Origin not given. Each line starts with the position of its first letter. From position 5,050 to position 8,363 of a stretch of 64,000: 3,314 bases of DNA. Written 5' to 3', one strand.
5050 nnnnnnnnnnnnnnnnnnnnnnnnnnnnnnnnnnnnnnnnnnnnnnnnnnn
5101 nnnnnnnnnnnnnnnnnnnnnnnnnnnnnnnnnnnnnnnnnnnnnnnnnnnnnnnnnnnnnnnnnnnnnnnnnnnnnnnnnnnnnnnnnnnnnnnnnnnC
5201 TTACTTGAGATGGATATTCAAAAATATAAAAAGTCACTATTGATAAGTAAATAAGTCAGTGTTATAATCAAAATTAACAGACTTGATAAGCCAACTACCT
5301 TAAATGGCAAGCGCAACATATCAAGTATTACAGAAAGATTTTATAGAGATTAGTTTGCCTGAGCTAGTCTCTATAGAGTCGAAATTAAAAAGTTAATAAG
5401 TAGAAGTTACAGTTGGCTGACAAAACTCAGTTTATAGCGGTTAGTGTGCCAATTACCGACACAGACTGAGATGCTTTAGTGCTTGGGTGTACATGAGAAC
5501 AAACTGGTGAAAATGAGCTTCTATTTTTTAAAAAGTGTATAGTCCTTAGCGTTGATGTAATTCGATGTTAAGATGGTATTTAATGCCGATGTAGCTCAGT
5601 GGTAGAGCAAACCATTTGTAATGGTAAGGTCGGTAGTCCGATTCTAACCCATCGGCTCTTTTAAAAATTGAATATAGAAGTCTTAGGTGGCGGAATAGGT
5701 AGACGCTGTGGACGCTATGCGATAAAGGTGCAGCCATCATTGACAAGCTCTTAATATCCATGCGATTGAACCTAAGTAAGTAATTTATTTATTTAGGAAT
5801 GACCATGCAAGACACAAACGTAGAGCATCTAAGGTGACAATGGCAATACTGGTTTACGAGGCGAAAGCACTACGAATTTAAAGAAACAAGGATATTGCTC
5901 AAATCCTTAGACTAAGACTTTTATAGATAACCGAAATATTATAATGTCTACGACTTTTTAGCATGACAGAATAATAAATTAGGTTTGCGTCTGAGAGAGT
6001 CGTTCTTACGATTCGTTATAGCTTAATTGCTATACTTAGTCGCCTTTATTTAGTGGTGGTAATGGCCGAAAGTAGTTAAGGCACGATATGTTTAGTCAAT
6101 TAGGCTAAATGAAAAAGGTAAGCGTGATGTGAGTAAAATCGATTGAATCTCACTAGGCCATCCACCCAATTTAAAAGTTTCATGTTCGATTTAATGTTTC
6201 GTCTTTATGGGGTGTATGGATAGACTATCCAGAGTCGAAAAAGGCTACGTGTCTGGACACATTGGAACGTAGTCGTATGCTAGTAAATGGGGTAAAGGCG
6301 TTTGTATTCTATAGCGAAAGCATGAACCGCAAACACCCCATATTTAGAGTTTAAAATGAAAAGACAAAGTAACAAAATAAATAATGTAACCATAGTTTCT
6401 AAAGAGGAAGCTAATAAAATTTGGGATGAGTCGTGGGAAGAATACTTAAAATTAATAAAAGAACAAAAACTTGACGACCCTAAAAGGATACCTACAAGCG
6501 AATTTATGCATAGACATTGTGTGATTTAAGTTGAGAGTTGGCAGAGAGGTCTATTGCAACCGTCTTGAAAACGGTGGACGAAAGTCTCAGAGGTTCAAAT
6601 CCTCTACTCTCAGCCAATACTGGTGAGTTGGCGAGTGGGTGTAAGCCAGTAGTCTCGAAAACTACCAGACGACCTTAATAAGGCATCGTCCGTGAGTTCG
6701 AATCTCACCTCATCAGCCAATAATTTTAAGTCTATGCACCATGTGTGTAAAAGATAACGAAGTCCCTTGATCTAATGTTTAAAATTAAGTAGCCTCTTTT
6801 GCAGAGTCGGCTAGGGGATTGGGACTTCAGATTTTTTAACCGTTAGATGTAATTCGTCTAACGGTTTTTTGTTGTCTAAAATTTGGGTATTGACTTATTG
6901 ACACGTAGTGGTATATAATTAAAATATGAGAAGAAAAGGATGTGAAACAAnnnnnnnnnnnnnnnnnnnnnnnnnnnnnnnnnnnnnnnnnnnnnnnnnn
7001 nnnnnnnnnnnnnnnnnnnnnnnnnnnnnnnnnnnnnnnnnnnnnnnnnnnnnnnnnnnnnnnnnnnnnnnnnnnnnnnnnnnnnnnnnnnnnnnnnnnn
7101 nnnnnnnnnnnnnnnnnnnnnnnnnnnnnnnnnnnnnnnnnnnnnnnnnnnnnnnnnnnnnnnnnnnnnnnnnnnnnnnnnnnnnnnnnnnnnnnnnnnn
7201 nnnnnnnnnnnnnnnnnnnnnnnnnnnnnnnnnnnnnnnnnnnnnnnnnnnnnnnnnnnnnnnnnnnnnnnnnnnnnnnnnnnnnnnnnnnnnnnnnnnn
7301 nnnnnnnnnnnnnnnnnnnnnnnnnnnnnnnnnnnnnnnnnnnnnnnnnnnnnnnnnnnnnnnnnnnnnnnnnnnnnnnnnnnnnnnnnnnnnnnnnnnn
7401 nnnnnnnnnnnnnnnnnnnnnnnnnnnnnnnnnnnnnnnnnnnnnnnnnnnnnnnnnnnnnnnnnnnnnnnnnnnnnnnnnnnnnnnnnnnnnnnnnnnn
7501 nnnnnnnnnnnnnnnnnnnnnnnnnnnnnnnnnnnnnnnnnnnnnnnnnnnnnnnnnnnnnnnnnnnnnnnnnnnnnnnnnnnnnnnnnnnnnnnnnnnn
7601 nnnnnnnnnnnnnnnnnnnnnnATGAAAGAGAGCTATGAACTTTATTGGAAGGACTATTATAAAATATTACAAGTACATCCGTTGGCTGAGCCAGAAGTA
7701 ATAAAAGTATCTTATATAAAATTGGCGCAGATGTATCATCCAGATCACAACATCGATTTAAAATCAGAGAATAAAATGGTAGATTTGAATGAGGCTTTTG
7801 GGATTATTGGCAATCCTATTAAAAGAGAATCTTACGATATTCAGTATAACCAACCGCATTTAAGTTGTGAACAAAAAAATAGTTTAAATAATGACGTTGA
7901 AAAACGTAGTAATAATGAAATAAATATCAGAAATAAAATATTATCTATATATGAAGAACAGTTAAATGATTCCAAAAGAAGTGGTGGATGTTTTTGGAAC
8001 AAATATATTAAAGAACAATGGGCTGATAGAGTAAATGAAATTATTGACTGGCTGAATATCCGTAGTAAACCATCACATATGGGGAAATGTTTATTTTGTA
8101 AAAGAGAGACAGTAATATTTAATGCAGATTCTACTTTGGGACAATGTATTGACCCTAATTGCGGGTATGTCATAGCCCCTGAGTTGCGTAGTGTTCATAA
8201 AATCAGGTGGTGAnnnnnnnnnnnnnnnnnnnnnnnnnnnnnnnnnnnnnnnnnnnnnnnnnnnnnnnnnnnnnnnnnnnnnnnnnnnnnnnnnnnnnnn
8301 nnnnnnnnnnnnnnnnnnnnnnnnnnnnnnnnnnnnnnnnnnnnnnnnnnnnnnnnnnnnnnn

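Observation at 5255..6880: tRNA island with atypical members and an unassigned structured segment of about 550 nt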

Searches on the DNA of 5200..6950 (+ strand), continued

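Call 101: search_rna_families(source=window, start=5255, end=5600, threshold=evalue, max_evalue=10)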
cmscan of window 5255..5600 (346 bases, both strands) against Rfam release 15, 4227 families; matches with E-value up to 10: 5.
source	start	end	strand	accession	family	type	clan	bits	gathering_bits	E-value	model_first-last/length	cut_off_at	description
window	5335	5414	+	RF02310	TtnuHACA2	Gene; snRNA; snoRNA; HACA-box;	-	31.2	100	0.0033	1-121/121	no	Tetrahymena snoRNA TtnuHACA2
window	5325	5387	+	RF03857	mir-3129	Gene; miRNA;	-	22.9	90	0.025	1-82/82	no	mir-3129 microRNA precursor family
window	5338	5424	+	RF02329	TtnuHACA22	Gene; snRNA; snoRNA; HACA-box;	-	17.6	90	5.2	1-103/103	no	Tetrahymena snoRNA TtnuHACA22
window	5334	5381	+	RF00979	mir-553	Gene; miRNA;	-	16.4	82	2.5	1-62/62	no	mir-553 microRNA precursor family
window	5260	5371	-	RF01220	snoR104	Gene; snRNA; snoRNA; HACA-box;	-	13.6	40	9.7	1-118/118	no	Small nucleolar RNA snoR104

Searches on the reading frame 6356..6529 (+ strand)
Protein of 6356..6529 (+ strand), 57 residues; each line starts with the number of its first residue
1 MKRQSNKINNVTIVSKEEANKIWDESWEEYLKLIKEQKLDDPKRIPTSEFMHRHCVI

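Call 18: find_encoding_contigs(protein=window:6356-6529:+, flank=10000, max_places=10)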
Protein window:6356-6529:+ (57 aa): 4 contigs read that carry it; 3 places shown.
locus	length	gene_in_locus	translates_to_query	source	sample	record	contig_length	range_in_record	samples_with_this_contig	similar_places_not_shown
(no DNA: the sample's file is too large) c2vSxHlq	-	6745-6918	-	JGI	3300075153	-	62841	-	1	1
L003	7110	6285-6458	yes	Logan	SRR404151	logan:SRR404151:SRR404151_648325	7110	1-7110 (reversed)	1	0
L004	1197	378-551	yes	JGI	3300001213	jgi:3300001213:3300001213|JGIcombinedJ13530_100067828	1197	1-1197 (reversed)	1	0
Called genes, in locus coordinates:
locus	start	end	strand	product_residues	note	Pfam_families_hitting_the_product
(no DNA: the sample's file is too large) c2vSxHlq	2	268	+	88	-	?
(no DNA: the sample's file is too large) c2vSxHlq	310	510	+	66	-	-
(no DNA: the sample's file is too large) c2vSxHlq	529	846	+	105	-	-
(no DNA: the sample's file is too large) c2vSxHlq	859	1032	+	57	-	-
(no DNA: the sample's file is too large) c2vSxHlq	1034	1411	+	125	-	-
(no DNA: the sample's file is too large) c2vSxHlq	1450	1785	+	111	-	-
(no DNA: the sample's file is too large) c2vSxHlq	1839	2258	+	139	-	-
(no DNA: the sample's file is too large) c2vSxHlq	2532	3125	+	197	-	-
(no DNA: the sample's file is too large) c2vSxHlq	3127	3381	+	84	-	-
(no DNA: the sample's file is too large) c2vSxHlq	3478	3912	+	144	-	-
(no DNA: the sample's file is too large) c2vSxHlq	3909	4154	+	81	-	-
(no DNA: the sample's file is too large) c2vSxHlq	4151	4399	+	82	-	-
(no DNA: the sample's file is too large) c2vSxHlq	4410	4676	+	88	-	-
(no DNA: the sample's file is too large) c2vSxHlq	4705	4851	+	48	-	-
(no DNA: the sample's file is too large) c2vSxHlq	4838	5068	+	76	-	-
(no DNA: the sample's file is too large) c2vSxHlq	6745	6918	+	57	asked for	-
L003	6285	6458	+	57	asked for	-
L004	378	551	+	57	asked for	-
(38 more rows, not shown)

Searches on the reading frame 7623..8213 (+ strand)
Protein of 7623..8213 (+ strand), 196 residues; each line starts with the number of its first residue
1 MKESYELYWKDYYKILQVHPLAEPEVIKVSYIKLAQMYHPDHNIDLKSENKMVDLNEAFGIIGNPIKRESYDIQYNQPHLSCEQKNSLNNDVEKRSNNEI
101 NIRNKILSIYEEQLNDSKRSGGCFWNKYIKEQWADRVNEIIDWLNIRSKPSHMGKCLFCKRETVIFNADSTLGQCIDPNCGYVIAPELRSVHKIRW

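Call 11: find_related_loci(query=window:7623-8210:+, collection=viral_contigs, flank=10000)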
Query window:7623-8210:+ (196 aa) in viral_contigs; peptide patterns used: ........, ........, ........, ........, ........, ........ (x = any residue, [..] = any of these).
1 stretches matched a pattern, but none encodes a relative of the query by tblastn (E <= 1e-3).

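Call 13: find_encoding_contigs(protein=window:7623-8213:+, flank=10000, max_places=10)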
Protein window:7623-8213:+ (196 aa): 4 contigs read that carry it; 3 places shown.
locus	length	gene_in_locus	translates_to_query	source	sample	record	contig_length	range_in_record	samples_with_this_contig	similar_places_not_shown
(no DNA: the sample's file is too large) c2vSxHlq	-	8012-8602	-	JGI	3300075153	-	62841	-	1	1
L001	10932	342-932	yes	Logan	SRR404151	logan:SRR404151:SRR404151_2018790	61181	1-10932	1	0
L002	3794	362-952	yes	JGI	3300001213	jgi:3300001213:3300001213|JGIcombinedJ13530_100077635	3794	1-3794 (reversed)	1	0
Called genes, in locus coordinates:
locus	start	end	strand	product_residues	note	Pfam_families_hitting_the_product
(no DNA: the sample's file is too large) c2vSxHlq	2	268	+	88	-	?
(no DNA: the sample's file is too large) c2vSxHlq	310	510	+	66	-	-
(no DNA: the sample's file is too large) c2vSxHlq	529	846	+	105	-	-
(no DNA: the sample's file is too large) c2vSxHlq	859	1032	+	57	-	-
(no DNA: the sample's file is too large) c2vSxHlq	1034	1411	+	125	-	-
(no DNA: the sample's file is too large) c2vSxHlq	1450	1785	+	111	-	-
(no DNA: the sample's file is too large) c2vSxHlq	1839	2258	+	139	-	-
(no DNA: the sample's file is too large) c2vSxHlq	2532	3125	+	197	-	-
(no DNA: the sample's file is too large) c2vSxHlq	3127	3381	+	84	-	-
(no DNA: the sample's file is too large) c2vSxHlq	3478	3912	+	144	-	-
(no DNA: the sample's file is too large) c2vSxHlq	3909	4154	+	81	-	-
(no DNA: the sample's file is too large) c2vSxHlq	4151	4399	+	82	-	-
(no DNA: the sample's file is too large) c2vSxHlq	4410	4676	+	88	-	-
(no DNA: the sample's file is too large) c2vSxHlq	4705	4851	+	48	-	-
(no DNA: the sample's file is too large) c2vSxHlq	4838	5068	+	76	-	-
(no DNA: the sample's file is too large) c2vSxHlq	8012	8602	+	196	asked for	PF00226:DnaJ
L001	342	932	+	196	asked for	PF00226:DnaJ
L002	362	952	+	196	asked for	PF00226:DnaJ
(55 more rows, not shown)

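Call 21: find_homologous_proteins(query=window:7623-8210:+, max_evalue=0.001)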
Query window:7623-8210:+ (196 aa): 1 proteins with E <= 0.001 among 20 candidates.
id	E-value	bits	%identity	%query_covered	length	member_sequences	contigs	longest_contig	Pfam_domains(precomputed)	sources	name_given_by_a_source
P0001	5.8e-131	453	100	100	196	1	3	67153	PF00226.37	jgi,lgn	jgi:DnaJ-class molecular chaperone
